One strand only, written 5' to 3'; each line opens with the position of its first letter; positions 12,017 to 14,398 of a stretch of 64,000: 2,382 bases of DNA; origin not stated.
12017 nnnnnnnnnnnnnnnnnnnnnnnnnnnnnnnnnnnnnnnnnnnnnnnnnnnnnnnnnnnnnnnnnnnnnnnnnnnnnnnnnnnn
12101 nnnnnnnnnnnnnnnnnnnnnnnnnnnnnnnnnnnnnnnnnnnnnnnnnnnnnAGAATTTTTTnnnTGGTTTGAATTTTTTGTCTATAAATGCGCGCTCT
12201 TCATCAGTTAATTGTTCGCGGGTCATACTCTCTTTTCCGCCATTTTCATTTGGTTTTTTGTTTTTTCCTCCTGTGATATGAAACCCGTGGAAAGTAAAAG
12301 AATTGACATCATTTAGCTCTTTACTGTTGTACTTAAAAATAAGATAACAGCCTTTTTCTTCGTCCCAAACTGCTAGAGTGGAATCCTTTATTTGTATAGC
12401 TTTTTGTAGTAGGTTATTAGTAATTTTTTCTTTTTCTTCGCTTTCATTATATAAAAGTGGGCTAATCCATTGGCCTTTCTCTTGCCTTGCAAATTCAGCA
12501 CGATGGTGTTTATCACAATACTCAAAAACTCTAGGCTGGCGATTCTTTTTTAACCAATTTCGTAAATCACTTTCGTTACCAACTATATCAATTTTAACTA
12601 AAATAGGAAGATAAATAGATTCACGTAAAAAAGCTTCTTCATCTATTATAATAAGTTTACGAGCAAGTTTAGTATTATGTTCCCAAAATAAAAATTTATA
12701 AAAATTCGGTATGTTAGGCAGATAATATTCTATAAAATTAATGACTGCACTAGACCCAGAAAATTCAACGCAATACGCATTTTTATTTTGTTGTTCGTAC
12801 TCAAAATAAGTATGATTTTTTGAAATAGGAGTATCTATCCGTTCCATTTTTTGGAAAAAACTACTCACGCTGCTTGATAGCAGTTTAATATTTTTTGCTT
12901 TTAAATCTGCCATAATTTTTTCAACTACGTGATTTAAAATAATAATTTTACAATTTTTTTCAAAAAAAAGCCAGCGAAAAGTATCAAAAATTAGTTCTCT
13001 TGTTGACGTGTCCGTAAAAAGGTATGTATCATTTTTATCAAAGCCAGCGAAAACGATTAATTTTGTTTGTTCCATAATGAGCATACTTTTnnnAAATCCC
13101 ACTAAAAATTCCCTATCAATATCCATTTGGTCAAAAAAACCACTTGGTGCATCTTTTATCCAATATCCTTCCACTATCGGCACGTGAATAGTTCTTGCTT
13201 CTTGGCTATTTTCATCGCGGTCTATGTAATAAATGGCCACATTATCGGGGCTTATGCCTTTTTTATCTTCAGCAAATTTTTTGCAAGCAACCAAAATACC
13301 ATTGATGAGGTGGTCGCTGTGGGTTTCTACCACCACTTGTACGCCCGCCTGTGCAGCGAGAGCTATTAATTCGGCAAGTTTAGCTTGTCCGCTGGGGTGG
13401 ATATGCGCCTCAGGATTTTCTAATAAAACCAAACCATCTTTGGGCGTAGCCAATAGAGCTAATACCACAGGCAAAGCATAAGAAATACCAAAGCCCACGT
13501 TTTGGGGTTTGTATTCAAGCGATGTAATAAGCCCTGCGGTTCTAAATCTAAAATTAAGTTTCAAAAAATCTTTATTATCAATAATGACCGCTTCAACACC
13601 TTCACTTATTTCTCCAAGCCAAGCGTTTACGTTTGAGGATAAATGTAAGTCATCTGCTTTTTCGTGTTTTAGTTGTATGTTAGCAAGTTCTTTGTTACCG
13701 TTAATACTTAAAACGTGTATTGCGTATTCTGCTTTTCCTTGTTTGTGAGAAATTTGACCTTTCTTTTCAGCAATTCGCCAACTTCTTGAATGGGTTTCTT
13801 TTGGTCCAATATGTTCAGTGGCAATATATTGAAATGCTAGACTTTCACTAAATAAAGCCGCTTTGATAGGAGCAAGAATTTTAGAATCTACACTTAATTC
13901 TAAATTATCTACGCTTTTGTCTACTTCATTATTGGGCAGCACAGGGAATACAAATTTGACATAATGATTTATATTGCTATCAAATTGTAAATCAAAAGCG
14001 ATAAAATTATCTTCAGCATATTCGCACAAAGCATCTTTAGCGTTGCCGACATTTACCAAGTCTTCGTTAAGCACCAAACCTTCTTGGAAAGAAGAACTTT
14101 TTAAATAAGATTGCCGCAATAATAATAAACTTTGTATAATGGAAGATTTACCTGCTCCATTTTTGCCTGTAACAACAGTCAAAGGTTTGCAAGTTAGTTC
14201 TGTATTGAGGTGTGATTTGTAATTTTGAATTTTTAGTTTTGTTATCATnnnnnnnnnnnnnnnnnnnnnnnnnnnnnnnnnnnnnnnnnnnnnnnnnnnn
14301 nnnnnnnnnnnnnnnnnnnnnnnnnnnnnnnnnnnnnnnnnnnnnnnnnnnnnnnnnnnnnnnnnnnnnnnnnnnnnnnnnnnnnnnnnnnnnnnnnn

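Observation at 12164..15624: Compact 3-gene HTH-DUF262 / ABC-ATPase / unknown cassette wedged between glnS and trhO – candidate undescribed defence system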

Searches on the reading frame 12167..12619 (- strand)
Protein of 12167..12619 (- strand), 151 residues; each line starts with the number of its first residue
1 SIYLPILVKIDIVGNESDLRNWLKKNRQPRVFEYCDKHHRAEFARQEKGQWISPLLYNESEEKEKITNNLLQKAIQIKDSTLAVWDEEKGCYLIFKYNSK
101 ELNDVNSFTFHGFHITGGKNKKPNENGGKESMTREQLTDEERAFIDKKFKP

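Call 63: predict_structure(alignment_id=A3)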
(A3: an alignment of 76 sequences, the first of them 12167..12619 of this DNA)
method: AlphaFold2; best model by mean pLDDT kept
length: 151 residues; sequences in the alignment: 76
mean_pLDDT: 82.3   pTM: 0.75
mean pLDDT of the five models: 82.3, 82.3, 82.2, 80.5, 79.3
residues with pLDDT >= 90: 75; 70-90: 42; 50-70: 28; < 50: 6
segments of 3 or more residues with pLDDT < 50: 129-131
pLDDT, mean of each block of 10 residues (from residue 1): 87 92 90 93 85 92 94 91 92 88 72 78 52 61 70 52
secondary structure, 60 per line:
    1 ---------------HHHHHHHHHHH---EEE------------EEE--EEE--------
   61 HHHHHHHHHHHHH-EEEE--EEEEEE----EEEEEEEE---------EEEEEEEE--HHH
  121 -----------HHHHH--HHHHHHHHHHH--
elements in order: H16-26 E30-32 E45-47 E50-52 H61-73 E75-78 E81-86 E91-98 E108-115 H132-136 H139-149

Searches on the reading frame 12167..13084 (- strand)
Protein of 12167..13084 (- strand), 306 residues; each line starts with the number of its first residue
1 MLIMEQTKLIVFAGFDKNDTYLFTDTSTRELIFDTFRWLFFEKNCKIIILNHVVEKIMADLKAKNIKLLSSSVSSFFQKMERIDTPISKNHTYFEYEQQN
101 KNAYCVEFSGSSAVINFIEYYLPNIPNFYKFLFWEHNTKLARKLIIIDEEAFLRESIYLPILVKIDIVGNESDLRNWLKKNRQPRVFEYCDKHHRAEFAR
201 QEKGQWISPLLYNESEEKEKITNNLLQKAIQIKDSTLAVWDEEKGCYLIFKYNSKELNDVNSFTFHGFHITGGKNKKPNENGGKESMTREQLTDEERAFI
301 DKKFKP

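Call 3: search_protein_families(library=pfam, proteins=[window:12167-13084:-], max_evalue=0.1)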
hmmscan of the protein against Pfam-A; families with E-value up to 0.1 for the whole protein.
window:12167-13084:- (306 aa): 0 families

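Call 4: search_protein_families(library=padloc, proteins=[window:12167-13084:-], max_evalue=0.1)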
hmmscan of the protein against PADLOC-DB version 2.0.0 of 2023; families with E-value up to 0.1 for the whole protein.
window:12167-13084:- (306 aa): 1 family
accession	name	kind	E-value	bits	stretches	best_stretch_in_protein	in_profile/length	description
PDLC03909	NsnC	-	2.3e-11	41.8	1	80-272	71-254/274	-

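Call 5: search_protein_families(library=ncbifam, proteins=[window:12167-13084:-], max_evalue=0.1)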
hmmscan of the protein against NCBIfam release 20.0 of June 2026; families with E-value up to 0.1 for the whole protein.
window:12167-13084:- (306 aa): 0 families

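Call 16: find_homologous_proteins(query=window:12167-13084:-, max_evalue=0.001)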
Query window:12167-13084:- (306 aa): 2 proteins with E <= 0.001 among 725 candidates.
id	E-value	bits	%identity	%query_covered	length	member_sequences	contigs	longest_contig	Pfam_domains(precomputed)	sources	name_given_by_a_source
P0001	2.1e-201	686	100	99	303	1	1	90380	-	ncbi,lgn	-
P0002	2.5e-56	209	42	99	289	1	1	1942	-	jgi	jgi:hypothetical protein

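Call 17: find_encoding_contigs(protein=P0001, flank=10000, max_places=4)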
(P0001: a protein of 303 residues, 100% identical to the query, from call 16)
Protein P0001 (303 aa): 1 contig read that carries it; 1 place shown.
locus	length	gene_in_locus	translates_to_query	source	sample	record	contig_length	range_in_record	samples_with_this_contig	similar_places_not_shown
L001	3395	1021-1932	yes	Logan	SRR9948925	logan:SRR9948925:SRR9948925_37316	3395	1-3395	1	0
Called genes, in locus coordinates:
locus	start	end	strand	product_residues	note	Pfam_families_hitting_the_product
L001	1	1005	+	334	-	?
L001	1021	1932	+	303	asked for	-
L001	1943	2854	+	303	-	PF17773:UPF0176_N, PF00581:Rhodanese, PF12368:Rhodanese_C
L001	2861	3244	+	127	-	PF04519:Bactofilin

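Call 32: search_protein_families(library=phrogs, proteins=[window:12167-13084:-], max_evalue=0.01)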
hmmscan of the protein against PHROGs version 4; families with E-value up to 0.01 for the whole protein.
window:12167-13084:- (306 aa): 0 families

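Call 33: search_solved_structures(query=window:12167-13084:-, max_evalue=10)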
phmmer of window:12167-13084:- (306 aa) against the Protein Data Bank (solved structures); distinct sequences matched with E-value up to 10: 1.
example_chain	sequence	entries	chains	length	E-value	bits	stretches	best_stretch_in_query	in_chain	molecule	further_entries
6v4v_A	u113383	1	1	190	1.1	11.9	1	222-264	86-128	BON domain protein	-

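Call 34: search_protein_representatives(alignment_id=A1)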
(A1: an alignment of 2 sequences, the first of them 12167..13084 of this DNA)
Query: 2 sequences, 310 profile positions. Proteins with E-value up to 0.001 (for the whole library): 82; up to 1e-10: 15; up to 1e-30: 3. The best 82 are listed.
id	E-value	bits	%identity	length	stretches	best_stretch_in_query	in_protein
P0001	2.5e-178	608.2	-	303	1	4-310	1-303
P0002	8.3e-163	557.2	-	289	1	4-310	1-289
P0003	2.5e-43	164.8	-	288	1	30-310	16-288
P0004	2.7e-17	79.2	-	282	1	33-276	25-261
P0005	3.1e-15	72.5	-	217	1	145-282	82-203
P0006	1.7e-14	70.1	-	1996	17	51-90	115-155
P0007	5.2e-14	68.5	-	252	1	7-197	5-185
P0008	4.4e-13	65.4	-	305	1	30-294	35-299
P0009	3.6e-12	62.4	-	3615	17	126-171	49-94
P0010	7.9e-12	61.3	-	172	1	144-278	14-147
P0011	1.1e-11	60.9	-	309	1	133-295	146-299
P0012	1.1e-11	60.9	-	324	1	36-287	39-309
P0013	3.1e-11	59.4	-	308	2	156-307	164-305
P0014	4.1e-11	58.9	-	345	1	158-277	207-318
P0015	4.9e-11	58.7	-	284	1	93-274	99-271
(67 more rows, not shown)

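Call 37: search_protein_families(library=padloc, alignment_id=A2, max_evalue=0.001)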
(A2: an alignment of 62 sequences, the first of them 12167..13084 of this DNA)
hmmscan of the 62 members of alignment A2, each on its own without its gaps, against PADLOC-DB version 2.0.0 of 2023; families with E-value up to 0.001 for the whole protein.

A. member 1, window:12167-13084:- (306 aa): 1 family
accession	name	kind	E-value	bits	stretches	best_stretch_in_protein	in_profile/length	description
PDLC03909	NsnC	-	2.3e-11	41.8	1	80-272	71-254/274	-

B. families by the number of members that match (of 62 scanned): 11 families
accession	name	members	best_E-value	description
PDLC03909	NsnC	62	3.5e-89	-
PDLC03898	NsnC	14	2.4e-12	-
PDLC03888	NsnC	13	3.7e-09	-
PDLC03892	NsnC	11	4.3e-08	-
PDLC03889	NsnC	10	8.7e-11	-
PDLC03883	NsnC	6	4.2e-06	-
PDLC03911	NsnC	3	1.9e-06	-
PDLC03901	NsnC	3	2.1e-05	-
PDLC03879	NsnC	1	2.2e-20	-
PDLC03912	NsnC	1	3.9e-15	-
PDLC03895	NsnC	1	2.1e-09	-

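Call 44: predict_structure(alignment_id=A2)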
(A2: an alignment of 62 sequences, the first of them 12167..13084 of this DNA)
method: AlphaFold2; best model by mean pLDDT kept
length: 306 residues; sequences in the alignment: 62
mean_pLDDT: 86.2   pTM: 0.83
mean pLDDT of the five models: 86.2, 85.7, 85.4, 85.3, 84.7
residues with pLDDT >= 90: 182; 70-90: 87; 50-70: 24; < 50: 13
segments of 3 or more residues with pLDDT < 50: 273-285
pLDDT, mean of each block of 10 residues (from residue 1): 75 91 93 95 94 95 87 95 80 92 88 83 78 89 89 75 92 94 94 86 88 92 96 93 93 74 91 51 51 89 90
secondary structure, 60 per line:
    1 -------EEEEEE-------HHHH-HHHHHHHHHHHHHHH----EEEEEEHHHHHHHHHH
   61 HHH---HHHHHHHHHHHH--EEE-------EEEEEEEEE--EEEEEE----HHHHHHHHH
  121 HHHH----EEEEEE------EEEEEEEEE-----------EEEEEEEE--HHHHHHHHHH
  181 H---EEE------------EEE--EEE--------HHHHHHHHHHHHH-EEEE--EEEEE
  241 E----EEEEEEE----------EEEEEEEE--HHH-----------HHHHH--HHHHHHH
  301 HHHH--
elements in order: E8-13 H21-24 H26-40 E45-50 H51-63 H67-78 E81-83 E91-99 E102-107 H112-124 E129-134 E141-149 E161-168 H171-181 E185-187 E200-202 E205-207 H216-228 E230-233 E236-241 E246-252 E263-270 H287-291 H294-304

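Call 70: find_encoding_contigs(protein=P0002, flank=5000, max_places=3)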
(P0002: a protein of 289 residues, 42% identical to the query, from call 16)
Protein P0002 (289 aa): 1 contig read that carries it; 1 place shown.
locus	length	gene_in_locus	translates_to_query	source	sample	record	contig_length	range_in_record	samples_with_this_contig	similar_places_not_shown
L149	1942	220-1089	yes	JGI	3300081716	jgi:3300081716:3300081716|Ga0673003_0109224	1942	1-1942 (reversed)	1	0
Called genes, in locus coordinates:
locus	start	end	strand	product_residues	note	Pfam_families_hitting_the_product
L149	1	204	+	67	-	PF12476:DUF3696 (weak)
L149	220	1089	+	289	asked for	-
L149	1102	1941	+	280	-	?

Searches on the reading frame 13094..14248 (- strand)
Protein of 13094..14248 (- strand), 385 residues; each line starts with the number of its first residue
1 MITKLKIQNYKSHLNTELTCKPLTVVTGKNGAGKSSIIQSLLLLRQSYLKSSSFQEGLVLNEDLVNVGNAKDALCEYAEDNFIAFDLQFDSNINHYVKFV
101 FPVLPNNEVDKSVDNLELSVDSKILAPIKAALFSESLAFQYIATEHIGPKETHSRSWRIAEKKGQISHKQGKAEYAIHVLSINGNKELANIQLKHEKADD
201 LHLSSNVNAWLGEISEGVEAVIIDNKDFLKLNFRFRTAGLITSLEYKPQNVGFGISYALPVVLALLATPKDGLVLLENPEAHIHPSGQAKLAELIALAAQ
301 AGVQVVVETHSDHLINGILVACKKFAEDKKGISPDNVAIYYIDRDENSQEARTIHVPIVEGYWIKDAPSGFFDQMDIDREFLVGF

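Call 3: search_protein_families(library=pfam, proteins=[window:13094-14248:-], max_evalue=0.1)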
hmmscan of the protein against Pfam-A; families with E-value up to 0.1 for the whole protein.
window:13094-14248:- (385 aa): 13 families
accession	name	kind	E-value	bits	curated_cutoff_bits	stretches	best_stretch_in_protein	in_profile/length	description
PF13175.12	AAA_15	-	4.6e-26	92.7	32.1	2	1-152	1-92/374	AAA ATPase domain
PF13304.12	AAA_21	-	2.4e-22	80.8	27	2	163-316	177-304/304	AAA domain, putative AbiEii toxin, Type IV TA system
PF13476.12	AAA_23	-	4e-09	37.8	27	1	4-197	1-153/201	AAA domain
PF02463.25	SMC_N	-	4.9e-09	36.4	40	1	1-55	1-62/220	RecF/RecN/SMC N terminal domain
PF12476.13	DUF3696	-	5.9e-08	33.3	22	1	332-378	1-48/52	Protein of unknown function (DUF3696)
PF13555.12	AAA_29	-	0.002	18.3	27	1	6-42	5-45/61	P-loop containing region of AAA domain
PF11398.14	DUF2813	-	0.0037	17.1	21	0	273-318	286-328/372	Protein of unknown function (DUF2813)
PF00005.33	ABC_tran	-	0.0079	17.2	25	1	14-46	4-36/137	ABC transporter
PF13401.12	AAA_22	-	0.021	15.6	27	0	22-55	6-33/130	AAA domain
PF20703.3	nSTAND1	-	0.033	14.3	27.1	1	13-45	25-57/379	Novel STAND NTPase 1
PF03193.22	RsgA_GTPase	-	0.038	14.3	30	1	10-42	96-127/174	RsgA GTPase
PF13514.12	AAA_27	-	0.051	13.6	22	1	3-43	4-48/206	AAA domain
PF13191.12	AAA_16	-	0.076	13.9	32.6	0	21-47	24-51/167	AAA ATPase domain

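Call 4: search_protein_families(library=padloc, proteins=[window:13094-14248:-], max_evalue=0.1)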
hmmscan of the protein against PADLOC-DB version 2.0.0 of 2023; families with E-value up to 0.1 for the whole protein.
window:13094-14248:- (385 aa): 136 families (the best 25 are shown)
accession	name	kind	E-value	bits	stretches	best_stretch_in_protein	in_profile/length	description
PDLC03878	NsnB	-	1.4e-94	315.7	1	1-382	1-342/345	-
PDLC04148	HEC-03B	-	3.3e-33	113.4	2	249-372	317-434/458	-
PDLC02979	AriA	-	6.3e-28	96.6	2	160-315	246-373/373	-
PDLC04707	PDC-M55A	-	3e-27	93.7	2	187-372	218-399/421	-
PDLC04178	HEC-01A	-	1.1e-21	75.3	2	195-316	208-332/399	-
PDLC02980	AriA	-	2.5e-20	71.6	1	23-316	1-304/304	-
PDLC04176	HEC-01A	-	7.1e-19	66.4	1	2-316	3-322/371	-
PDLC04175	HEC-01A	-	1.3e-16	58.7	2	2-49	6-53/363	-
PDLC04391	PDC-M07A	-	1.8e-15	54.9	2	1-83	1-82/412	-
PDLC02358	Old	-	4.3e-15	53.5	2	2-56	4-59/578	Old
PDLC00096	GajA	-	5.1e-15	53.2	2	186-315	199-337/630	AAA ATPase domain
PDLC04393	PDC-M07A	-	2e-14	51.4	2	1-74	1-75/435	-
PDLC00091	GajA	-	3.2e-14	50.7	2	273-313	299-340/627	AAA ATPase domain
PDLC04177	HEC-01A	-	6.9e-14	49.6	2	262-317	287-342/393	-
PDLC04182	HEC-01A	-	1.2e-13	48.9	2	2-46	4-56/406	-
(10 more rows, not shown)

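Call 5: search_protein_families(library=ncbifam, proteins=[window:13094-14248:-], max_evalue=0.1)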
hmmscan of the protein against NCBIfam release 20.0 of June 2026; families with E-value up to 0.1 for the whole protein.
window:13094-14248:- (385 aa): 45 families (the best 25 are shown)
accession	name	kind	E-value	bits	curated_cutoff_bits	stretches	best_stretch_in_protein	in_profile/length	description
NF047739.1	antiphage_MADS3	equivalog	1.3e-09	37.8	420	2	1-60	1-59/427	methylation-associated defense system AAA family ATPase MAD3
TIGR00611.2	recf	equivalog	1.7e-07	30.7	172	1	2-44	1-44/339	DNA replication/repair protein RecF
NF041760.1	PtuA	equivalog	6e-07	28.7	500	1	2-43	52-94/524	retron Ec78 anti-phage system effector ATPase PtuA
NF003034.1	PRK03918.1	equivalog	7e-07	27.6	700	1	2-70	3-69/878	DNA double-strand break repair ATPase Rad50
TIGR03740.1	galliderm_ABC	subfamily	1.2e-06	28.4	309.75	1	247-314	121-183/223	lantibiotic protection ABC transporter ATP-binding subunit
NF040873.1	AztA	equivalog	1.2e-06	28.3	220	1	12-41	9-38/191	zinc ABC transporter ATP-binding protein AztA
NF041034.1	Rad50_Sulf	equivalog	1.9e-06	26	1000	1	2-70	3-65/872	DNA double-strand break repair ATPase Rad50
TIGR01166.1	cbiO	subfamily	1.1e-05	25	211.8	1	271-313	146-188/190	cobalt ABC transporter, ATP-binding protein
NF002244.0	PRK01156.1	equivalog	1.4e-05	23.4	847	1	2-40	3-42/895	DNA double-strand break repair ATPase Rad50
TIGR02857.1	CydD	equivalog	2.5e-05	23.4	435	0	13-46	340-373/529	thiol reductant ABC exporter subunit CydD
NF000167.2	ABCF_Lsa_all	exception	3e-05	23.2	750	1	17-86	331-400/492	Lsa family ABC-F type ribosomal protection protein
NF038234.1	retron_eff_Eco8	equivalog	3e-05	22.9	250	1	2-41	3-43/679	retron Eco8 family effector endonuclease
TIGR02673.1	FtsE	equivalog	5.6e-05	22.9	264.85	1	238-316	125-201/214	cell division ATP-binding protein FtsE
NF053840.1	MnTportMntADein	equivalog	6.5e-05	22.6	400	0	15-55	21-61/240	manganese ABC transporter ATP-binding protein MntA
TIGR01189.1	ccmA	equivalog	0.00011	22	131.6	0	262-312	137-187/198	heme ABC exporter ATP-binding protein CcmA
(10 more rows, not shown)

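Call 32: search_protein_families(library=phrogs, proteins=[window:13094-14248:-], max_evalue=0.01)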
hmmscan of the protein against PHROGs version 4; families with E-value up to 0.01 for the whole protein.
window:13094-14248:- (385 aa): 14 families
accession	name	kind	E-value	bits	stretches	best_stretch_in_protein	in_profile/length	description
phrog_21420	-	unknown function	4.1e-38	132.3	2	196-380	456-630/654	-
phrog_4747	-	unknown function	3.5e-17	63.7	2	1-51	2-52/610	-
phrog_3940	-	unknown function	8.3e-16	58.9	1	1-347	4-320/537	-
phrog_14430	-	unknown function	2.6e-12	47.7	2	269-341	336-406/444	-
phrog_9802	-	unknown function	2.7e-12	47.4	1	1-316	4-329/438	-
phrog_13167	-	unknown function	2.1e-09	37.8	1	273-318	340-385/477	-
phrog_8323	-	unknown function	4e-08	33.2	2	2-93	51-130/623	-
phrog_77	-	DNA, RNA and nucleotide metabolism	4.2e-08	33.2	1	2-45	298-346/967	SbcC-like subunit of palindrome specific endonuclease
phrog_1499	-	unknown function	9.3e-08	32.7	1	2-41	5-45/427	-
phrog_7507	-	unknown function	6.3e-07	30.1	1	2-42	4-45/483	-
phrog_5836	-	unknown function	8.4e-05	21.7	1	15-91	42-111/1071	-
phrog_8066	-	unknown function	0.0004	20.4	0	271-320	384-434/522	-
phrog_25246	-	moron, auxiliary metabolic gene and host takeover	0.0033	17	0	244-296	254-306/616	ABC transporter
phrog_16465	-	DNA, RNA and nucleotide metabolism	0.009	16.1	0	2-41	5-45/491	exonuclease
